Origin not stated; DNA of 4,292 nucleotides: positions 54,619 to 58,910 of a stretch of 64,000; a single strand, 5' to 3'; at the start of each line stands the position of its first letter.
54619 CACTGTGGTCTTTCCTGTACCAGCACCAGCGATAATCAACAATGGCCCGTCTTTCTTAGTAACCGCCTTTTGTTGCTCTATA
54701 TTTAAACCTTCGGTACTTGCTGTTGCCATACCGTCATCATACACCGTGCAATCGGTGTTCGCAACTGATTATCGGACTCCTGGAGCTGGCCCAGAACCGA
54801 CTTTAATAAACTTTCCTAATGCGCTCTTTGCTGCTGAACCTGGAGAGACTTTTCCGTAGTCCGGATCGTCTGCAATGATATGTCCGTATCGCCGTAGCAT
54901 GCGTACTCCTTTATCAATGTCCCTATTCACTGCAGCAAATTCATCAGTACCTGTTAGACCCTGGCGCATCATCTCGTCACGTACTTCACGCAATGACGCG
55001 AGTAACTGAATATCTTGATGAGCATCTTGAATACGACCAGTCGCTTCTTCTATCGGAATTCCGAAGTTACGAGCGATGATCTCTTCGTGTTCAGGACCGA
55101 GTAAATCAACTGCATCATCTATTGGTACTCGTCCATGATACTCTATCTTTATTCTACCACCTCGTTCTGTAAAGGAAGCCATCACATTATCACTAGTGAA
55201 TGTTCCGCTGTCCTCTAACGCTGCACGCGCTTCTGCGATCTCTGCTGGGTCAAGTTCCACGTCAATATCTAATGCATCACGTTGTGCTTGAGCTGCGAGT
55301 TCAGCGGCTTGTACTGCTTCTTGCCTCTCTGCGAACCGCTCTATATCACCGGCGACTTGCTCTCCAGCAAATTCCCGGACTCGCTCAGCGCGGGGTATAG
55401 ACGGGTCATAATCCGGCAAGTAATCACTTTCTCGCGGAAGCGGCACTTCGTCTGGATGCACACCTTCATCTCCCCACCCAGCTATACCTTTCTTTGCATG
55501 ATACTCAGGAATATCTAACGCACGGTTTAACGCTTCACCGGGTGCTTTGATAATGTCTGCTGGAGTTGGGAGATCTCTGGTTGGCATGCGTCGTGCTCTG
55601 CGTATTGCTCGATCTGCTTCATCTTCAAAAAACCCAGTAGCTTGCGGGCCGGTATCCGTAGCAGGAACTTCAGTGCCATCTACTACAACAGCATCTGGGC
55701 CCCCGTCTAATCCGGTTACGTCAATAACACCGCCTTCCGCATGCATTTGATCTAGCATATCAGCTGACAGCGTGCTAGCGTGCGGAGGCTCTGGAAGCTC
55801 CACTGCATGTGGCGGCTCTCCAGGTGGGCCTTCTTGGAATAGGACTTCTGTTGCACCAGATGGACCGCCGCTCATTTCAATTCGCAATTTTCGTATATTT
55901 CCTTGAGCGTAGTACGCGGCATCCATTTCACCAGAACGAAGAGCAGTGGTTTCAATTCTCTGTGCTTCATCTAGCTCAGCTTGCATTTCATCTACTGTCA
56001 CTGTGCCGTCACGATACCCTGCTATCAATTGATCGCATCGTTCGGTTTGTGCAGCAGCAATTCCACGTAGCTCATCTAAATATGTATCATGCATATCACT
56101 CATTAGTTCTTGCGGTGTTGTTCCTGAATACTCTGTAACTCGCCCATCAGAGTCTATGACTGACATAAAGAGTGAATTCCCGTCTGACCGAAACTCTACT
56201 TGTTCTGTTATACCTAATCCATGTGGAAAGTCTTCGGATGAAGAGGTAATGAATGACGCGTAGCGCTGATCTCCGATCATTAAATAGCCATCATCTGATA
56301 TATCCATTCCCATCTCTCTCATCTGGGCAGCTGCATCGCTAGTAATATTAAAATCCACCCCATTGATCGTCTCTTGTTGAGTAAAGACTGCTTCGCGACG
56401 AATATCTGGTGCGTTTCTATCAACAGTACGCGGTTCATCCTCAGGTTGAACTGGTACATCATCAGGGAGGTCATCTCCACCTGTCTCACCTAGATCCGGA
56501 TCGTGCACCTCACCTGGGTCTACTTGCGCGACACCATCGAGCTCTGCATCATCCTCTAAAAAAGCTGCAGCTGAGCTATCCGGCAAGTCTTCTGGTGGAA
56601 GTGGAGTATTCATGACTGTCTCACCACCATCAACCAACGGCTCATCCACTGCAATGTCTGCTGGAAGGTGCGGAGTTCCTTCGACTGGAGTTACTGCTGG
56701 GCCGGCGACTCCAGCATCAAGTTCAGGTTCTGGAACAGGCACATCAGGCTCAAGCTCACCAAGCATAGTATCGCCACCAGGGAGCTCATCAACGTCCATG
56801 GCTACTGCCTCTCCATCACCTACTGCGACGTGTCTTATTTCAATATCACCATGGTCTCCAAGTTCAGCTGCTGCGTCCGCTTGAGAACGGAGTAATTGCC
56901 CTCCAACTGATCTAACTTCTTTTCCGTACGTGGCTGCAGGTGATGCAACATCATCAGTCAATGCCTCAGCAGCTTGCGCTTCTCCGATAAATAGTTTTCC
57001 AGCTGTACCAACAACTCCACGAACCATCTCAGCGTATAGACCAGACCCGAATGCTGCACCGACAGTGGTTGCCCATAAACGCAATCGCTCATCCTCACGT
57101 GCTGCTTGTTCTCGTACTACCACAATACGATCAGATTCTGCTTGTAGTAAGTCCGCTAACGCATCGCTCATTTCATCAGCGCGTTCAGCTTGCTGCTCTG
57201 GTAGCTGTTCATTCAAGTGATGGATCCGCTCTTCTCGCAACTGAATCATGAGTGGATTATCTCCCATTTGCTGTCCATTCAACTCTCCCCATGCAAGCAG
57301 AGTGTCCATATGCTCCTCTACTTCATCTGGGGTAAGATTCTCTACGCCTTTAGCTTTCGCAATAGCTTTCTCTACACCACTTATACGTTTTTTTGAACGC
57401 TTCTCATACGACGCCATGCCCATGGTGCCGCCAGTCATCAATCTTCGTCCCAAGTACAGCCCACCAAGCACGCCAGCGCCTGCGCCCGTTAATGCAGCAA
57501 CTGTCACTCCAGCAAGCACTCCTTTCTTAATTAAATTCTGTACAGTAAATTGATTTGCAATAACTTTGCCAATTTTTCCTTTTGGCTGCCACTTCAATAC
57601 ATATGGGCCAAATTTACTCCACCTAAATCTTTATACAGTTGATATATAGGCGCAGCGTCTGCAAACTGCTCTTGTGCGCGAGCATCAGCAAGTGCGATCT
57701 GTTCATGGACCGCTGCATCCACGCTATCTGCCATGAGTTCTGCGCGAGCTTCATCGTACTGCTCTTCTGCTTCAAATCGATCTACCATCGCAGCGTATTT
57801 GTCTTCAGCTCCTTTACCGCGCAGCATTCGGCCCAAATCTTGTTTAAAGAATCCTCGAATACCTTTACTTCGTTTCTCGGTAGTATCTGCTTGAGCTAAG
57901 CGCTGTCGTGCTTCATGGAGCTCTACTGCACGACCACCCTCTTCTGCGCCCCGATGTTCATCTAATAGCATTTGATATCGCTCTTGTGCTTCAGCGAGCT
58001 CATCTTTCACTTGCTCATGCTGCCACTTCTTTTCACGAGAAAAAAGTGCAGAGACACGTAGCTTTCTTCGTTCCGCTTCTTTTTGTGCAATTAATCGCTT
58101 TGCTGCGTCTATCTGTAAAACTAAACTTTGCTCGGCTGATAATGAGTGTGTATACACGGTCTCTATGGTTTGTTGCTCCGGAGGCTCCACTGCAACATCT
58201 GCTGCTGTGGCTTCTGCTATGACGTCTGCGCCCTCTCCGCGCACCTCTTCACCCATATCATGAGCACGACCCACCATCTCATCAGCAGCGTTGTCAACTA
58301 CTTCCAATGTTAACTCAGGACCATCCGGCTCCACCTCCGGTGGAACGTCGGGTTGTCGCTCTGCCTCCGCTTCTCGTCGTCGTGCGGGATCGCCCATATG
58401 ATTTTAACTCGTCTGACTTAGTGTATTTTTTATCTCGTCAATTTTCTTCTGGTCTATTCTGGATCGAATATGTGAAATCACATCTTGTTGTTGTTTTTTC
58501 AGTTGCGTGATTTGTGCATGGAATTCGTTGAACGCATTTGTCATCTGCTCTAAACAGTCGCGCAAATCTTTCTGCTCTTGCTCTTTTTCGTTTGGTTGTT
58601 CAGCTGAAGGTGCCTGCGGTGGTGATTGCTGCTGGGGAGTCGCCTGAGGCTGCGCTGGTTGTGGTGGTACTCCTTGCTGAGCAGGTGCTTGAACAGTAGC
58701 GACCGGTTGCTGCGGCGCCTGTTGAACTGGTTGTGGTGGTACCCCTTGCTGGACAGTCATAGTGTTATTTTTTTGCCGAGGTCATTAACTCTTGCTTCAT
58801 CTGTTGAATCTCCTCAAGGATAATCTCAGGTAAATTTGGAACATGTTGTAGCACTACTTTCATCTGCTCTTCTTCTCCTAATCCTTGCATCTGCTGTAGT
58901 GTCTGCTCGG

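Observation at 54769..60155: Five-gene minus-strand operon of acidic low-complexity/coiled-coil proteins with an internally duplicated secreted module (…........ C-terminus), at elevated GC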

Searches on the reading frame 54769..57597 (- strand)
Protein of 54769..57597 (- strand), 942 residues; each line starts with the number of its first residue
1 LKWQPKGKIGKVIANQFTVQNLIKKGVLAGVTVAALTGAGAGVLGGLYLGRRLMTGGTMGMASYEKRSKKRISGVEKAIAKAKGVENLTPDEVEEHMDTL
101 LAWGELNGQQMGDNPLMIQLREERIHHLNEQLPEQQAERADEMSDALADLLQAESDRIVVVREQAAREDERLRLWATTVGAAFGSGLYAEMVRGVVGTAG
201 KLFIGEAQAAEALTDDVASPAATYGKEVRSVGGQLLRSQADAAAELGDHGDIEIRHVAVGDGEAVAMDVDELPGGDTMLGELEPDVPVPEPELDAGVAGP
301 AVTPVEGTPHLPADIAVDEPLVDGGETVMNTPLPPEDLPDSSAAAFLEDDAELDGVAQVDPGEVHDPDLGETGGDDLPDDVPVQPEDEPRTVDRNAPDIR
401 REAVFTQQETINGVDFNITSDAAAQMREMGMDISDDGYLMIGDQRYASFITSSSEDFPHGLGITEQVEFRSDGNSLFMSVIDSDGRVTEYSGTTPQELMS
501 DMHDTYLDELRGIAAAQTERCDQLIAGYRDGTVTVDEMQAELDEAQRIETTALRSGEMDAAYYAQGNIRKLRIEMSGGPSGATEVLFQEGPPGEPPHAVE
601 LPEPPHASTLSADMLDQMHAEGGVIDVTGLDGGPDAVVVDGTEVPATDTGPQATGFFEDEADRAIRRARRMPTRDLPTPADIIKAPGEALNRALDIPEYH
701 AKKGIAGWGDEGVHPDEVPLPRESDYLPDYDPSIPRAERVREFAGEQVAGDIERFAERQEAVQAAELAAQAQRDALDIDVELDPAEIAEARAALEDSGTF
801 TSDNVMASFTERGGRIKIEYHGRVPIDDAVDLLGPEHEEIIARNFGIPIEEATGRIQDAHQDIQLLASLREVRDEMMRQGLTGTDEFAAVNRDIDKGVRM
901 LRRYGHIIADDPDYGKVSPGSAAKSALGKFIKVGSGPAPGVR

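Call 3: search_protein_families(library=pfam, proteins=[window:54769-57597:-], max_evalue=1)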
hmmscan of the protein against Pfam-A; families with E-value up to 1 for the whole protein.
window:54769-57597:- (942 aa): 0 families

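Call 4: search_protein_families(library=ncbifam, proteins=[window:54769-57597:-], max_evalue=1)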
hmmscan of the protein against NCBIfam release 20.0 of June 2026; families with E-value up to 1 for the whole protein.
window:54769-57597:- (942 aa): 0 families

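Call 5: search_protein_families(library=phrogs, proteins=[window:54769-57597:-], max_evalue=1)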
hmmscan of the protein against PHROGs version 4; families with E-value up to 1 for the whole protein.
window:54769-57597:- (942 aa): 1 family
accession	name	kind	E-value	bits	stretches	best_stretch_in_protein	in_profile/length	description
phrog_13708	-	unknown function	0.36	11.7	1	520-542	12-34/45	-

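Call 68: search_protein_families(library=padloc, proteins=[window:54769-57597:-], max_evalue=0.01)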
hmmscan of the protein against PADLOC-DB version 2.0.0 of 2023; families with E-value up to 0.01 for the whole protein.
window:54769-57597:- (942 aa): 0 families

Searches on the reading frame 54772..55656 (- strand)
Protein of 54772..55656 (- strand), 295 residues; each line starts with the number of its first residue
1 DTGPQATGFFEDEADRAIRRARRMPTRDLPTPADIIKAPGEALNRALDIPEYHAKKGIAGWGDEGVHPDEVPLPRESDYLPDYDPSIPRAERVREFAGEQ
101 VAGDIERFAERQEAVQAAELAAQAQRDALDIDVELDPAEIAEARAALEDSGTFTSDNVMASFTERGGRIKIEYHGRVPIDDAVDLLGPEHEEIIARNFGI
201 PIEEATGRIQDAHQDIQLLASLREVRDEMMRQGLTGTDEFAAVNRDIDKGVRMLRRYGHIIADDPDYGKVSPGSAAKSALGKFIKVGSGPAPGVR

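Call 53: predict_structure(alignment_id=A4)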
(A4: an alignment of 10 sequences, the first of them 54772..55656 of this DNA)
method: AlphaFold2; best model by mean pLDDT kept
length: 295 residues; sequences in the alignment: 10
mean_pLDDT: 77.4   pTM: 0.65
mean pLDDT of the five models: 77.4, 75.9, 74.4, 72.7, 62.9
residues with pLDDT >= 90: 127; 70-90: 81; 50-70: 24; < 50: 63
segments of 3 or more residues with pLDDT < 50: 26-62, 65-67, 76-79, 280-295
pLDDT, mean of each block of 10 residues (from residue 1): 74 87 57 45 41 43 49 52 73 78 82 86 88 86 93 95 91 94 93 92 95 96 95 94 95 93 88 59 45 44
secondary structure, 60 per line:
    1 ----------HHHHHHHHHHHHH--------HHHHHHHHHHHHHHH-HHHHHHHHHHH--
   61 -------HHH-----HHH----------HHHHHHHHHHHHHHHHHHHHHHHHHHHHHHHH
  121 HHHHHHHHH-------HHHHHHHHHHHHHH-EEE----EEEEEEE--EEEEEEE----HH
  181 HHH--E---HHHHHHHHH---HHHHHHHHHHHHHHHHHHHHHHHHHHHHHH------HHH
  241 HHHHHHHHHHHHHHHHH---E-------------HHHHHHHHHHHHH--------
elements in order: H11-23 H32-46 H48-58 H89-129 H137-150 E152-154 E159-165 E168-174 H179-183 H190-198 H202-231 H238-257 H275-287
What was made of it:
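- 54769..57597 (-): 942-aa ORF: the remainder of the large protein. Hydrophobic segment 1 (aa 26-49, nt 57451-57522); helical region; hydrophobic segment 2 (aa 174-192, nt 57022-57078); variable acidic/Pro-rich region (aa ~215-650, nt 55648-56955); conserved C-terminal module (aa 652-942, nt 54772-55644). AF2 model of the C-module: pLDDT 77, pTM 0.65, residues 85-275 at pLDDT 85-96 (call 53).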

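Call 57: fold_search(model_id=the predicted structure, library=pdb)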
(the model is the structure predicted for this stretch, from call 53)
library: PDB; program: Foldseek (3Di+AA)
matches with E <= 10: 96; with E <= 0.001: 0
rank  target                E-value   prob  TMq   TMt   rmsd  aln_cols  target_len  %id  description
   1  4gcz_A                6.8e-01  0.16  0.15  0.12  35.5       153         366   16  Structure of a blue-light photoreceptor (released 2013-06-19)
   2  9qpq_L                1.1e+00  0.06  0.11  0.15  33.4       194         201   12  The structure of the COPI leaf bound to GOLPH3 (released 2025-10-22)
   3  6owt_S                2.2e+00  0.08  0.12  0.21  13.0       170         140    8  Structure of SIVsmm Nef and SMM tetherin bound to the clathrin adaptor AP-2 complex (released 2019-09-25)
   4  8dgf_A                2.5e+00  0.04  0.13  0.03  22.5       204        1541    9  Avs4 bound to phage PhiV-1 portal (released 2022-08-03)
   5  8dgf_B                2.6e+00  0.04  0.12  0.03  22.4       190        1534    8  Avs4 bound to phage PhiV-1 portal (released 2022-08-03)
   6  9eff_B                2.9e+00  0.18  0.10  0.23   6.8        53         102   13  Crystal Structure of a nucleoid-associated protein (UBP) bound to DNA from Sulfolobus islandicus. (released 2025-06-11)
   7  2el8_MODEL_1_A        3.1e+00  0.12  0.10  0.19   6.6        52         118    8  Solution structure of the human STAP2 SH2 domain (released 2007-10-02)
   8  7om2_A                3.1e+00  0.03  0.12  0.07  12.6       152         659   12  Thosea asigna virus RdRP domain in complex with Mg+2 (released 2021-07-28)
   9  5cx6_B                3.6e+00  0.02  0.10  0.06  12.9       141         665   12  Crystal structure of Thosea asigna virus RNA-dependent RNA polymerase (RdRP) complexed with CDP (released 2015-11-11)
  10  5mu7_B                3.8e+00  0.04  0.10  0.16  14.3       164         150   13  Crystal Structure of the beta/delta-COPI Core Complex (released 2017-06-28)
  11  3tnf_B                3.8e+00  0.02  0.13  0.11  33.1       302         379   14  LidA from Legionella in complex with active Rab8a (released 2011-11-02)
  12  6rd4_7                4.0e+00  0.02  0.10  0.14  25.4       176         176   11  CryoEM structure of Polytomella F-ATP synthase, Full dimer, composite map (released 2019-07-03)
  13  8yb5_B                4.2e+00  0.21  0.08  0.07   5.7        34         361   15  SARS-CoV-2 DMV nsp3-4 pore complex (consensus-pore, C6 symmetry) (released 2024-06-19)
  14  6peu_B                4.2e+00  0.15  0.09  0.07   7.6        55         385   18  Structure of YcaO enzyme from Methanocaldococcus jannaschii in complex with peptide (released 2019-11-06)
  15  7sza_A                4.2e+00  0.06  0.08  0.10  13.3        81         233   14  Crystal Structure Analysis of human PRPK complex with a compound (released 2023-01-25)
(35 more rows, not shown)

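Call 61: fold_search(model_id=the predicted structure, library=viral)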
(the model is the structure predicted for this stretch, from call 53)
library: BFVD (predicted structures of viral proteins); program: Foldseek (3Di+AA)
matches with E <= 10: 407; with E <= 0.001: 0
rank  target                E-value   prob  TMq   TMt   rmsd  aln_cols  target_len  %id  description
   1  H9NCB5                3.7e-01  0.08  0.11  0.14  21.1       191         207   12  (no name in the UniProt tables at hand)
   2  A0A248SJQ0            3.9e-01  0.13  0.10  0.05  17.3       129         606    9  (no name in the UniProt tables at hand)
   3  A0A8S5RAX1            4.8e-01  0.12  0.11  0.20  22.5       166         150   13  Uncharacterized protein [virus sp. ctQcs9]
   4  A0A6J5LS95            4.8e-01  0.04  0.10  0.06  50.3       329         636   13  Uncharacterized protein [uncultured Caudovirales phage]
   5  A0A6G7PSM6            5.1e-01  0.08  0.13  0.14  29.1       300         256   10  Uncharacterized protein [Knope narna-like virus]
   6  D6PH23                5.9e-01  0.25  0.15  0.36  20.4       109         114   11  (no name in the UniProt tables at hand)
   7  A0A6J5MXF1            6.3e-01  0.07  0.13  0.11  24.0       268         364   14  Uncharacterized protein (Fragment) [uncultured Caudovirales phage]
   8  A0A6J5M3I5            8.1e-01  0.07  0.11  0.15  21.3       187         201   12  Core-binding (CB) domain-containing protein (Fragment) [uncultured Caudovirales phage]
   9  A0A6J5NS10            8.6e-01  0.02  0.09  0.05  34.2       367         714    9  Uncharacterized protein [uncultured Caudovirales phage]
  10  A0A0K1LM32            9.5e-01  0.10  0.11  0.17  16.9       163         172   12  Uncharacterized protein [Rhodobacter phage RcRhea]
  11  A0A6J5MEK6            1.1e+00  0.05  0.11  0.13  17.7       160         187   15  Uncharacterized protein [uncultured Caudovirales phage]
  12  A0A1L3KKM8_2          1.2e+00  0.08  0.18  0.05  28.0       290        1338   11  (no name in the UniProt tables at hand)
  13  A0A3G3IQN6            1.3e+00  0.21  0.09  0.17   7.3        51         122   18  (no name in the UniProt tables at hand)
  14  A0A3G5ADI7            1.4e+00  0.12  0.12  0.12  10.8        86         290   16  Uncharacterized protein [Hyperionvirus sp.]
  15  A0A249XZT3            1.4e+00  0.09  0.12  0.24  12.9       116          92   10  (no name in the UniProt tables at hand)
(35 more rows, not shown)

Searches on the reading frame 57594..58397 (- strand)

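Call 3: search_protein_families(library=pfam, proteins=[window:57594-58397:-], max_evalue=1)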
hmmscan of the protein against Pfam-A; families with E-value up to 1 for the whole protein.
window:57594-58397:- (267 aa): 1 family
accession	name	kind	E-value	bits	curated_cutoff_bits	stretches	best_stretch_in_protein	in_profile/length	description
PF10230.15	LIDHydrolase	-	0.22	11.6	27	1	81-149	185-255/262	Lipid-droplet associated hydrolase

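Call 4: search_protein_families(library=ncbifam, proteins=[window:57594-58397:-], max_evalue=1)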
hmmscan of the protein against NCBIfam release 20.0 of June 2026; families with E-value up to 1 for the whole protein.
window:57594-58397:- (267 aa): 0 families

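Call 5: search_protein_families(library=phrogs, proteins=[window:57594-58397:-], max_evalue=1)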
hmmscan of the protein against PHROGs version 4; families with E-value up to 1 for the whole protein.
window:57594-58397:- (267 aa): 2 families
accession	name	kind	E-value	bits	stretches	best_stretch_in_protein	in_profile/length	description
phrog_20634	-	unknown function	0.033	15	1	96-166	146-218/251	-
phrog_3709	-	unknown function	0.46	11.6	1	109-209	49-143/145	-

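Call 68: search_protein_families(library=padloc, proteins=[window:57594-58397:-], max_evalue=0.01)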
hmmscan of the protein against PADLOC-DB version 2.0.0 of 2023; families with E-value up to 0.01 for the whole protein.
window:57594-58397:- (267 aa): 0 families

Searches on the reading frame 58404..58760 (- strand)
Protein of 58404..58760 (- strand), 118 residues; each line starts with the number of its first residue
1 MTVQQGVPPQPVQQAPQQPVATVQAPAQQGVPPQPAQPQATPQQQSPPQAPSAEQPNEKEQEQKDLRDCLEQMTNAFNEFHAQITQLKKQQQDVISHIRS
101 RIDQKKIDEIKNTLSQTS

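Call 3: search_protein_families(library=pfam, proteins=[window:58404-58760:-], max_evalue=1)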
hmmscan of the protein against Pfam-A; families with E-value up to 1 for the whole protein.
window:58404-58760:- (118 aa): 14 families
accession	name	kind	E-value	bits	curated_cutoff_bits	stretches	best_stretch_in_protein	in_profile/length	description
PF12118.13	SprA-related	-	0.00013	21.8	27.3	1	34-99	136-204/335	SprA-related family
PF24091.1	DUF7376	-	0.001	19.3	27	1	49-114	75-136/219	Family of unknown function (DUF7376)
PF03304.18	Mlp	-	0.0027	18.7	21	1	43-113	19-94/121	Mlp lipoprotein family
PF10737.14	GerPC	-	0.0043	17.5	22.4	1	71-114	2-45/174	Spore germination protein GerPC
PF04043.20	PMEI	-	0.0078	16.8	29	1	58-111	68-109/156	Plant invertase/pectin methylesterase inhibitor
PF18731.6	HEPN_Swt1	-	0.0085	16.8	27.5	1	50-99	37-83/115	Swt1-like HEPN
PF16526.10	CLZ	-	0.022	15.6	26.7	1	54-104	17-67/71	C-terminal leucine zipper domain of cyclic nucleotide-gated channels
PF13476.12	AAA_23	-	0.042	14.9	27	1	45-116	142-195/201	AAA domain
PF01608.23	I_LWEQ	-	0.054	14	27.5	1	57-108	65-113/151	I/LWEQ domain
PF18142.6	SLATT_fungal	-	0.092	13.3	26.5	1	53-104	68-117/121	SMODS and SLOG-associating 2TM effector domain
PF07889.17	DUF1664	-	0.28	11.7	34.6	1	64-106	37-79/124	Protein of unknown function (DUF1664)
PF08614.16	ATG16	-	0.35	11.5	33.7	1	26-116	45-134/200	Autophagy protein 16 (ATG16)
PF11871.13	DUF3391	-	0.46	11.5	27.8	1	30-101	65-128/136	Domain of unknown function (DUF3391)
PF20299.4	NARF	-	0.62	10.9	25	1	59-115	10-68/112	Nucleotidyltransferase-Associated Rossmannoid Fold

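Call 4: search_protein_families(library=ncbifam, proteins=[window:58404-58760:-], max_evalue=1)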
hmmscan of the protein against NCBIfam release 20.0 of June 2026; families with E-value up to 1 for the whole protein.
window:58404-58760:- (118 aa): 13 families
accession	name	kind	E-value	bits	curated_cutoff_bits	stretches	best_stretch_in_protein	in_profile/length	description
TIGR04523.1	Mplasa_alph_rch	subfamily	0.0017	16.4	270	1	52-117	265-333/745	helix-rich protein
TIGR01614.1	PME_inhib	domain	0.01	15.2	35.95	1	53-115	85-132/178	pectinesterase inhibitor domain-containing protein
TIGR03499.1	FlhF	equivalog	0.053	13.5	174.15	1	17-107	59-152/286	flagellar biosynthesis GTPase FlhF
TIGR04527.1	mycoplas_twoTM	subfamily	0.06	13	125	1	58-117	93-155/248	MG_279/MG_280 family protein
NF033885.1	conj_TraP_IncI1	equivalog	0.099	12.4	135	1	24-115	40-131/217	conjugal transfer protein TraP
NF011512.0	PRK14950.1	equivalog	0.12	11.4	593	1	4-101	394-481/585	DNA polymerase III subunits gamma and tau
NF011524.0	PRK14963.1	equivalog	0.15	11.1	601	1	12-93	548-631/647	DNA polymerase III subunits gamma and tau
NF040983.1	BimA_second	exception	0.16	10.8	600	1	2-54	84-136/381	trimeric autotransporter actin-nucleating factor BimA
NF038218.1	IcmG_DotF_IVB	equivalog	0.17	11.5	200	1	24-112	85-166/266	type IVB secretion system protein IcmG/DotF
NF009097.0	PRK12438.1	subfamily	0.38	8.6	1254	1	20-89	902-981/991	hypothetical protein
NF006541.1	PRK09038.1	equivalog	0.44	10.1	283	1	28-94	61-135/253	flagellar motor protein MotD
NF011526.0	PRK14965.1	equivalog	0.69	8.6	670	1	3-92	377-465/578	DNA polymerase III subunits gamma and tau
TIGR03824.1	FlgM_jcvi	equivalog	0.99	10.2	40.75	0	36-115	10-78/98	flagellar biosynthesis anti-sigma factor FlgM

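Call 5: search_protein_families(library=phrogs, proteins=[window:58404-58760:-], max_evalue=1)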
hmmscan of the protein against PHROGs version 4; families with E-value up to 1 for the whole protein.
window:58404-58760:- (118 aa): 9 families
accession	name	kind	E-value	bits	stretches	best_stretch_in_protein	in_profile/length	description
phrog_2362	-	unknown function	0.00012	23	1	50-113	76-139/223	-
phrog_5105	-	unknown function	0.024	15.7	1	59-116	49-107/159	-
phrog_11298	-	unknown function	0.034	14.9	1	35-116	9-92/273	-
phrog_937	-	other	0.044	15.1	1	55-113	18-80/115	hemolysin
phrog_17788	-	unknown function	0.059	13.5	1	32-117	257-340/527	-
phrog_6244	-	unknown function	0.08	14.4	1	60-112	7-59/107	-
phrog_4571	-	unknown function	0.37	11.6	1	12-93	139-223/289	-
phrog_133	-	head and packaging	0.63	9.6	1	13-90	197-275/668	head maturation protease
phrog_11993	-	unknown function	0.87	11.4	0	20-100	19-97/118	-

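Call 68: search_protein_families(library=padloc, proteins=[window:58404-58760:-], max_evalue=0.01)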
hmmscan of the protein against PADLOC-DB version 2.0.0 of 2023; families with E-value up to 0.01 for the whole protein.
window:58404-58760:- (118 aa): 0 families
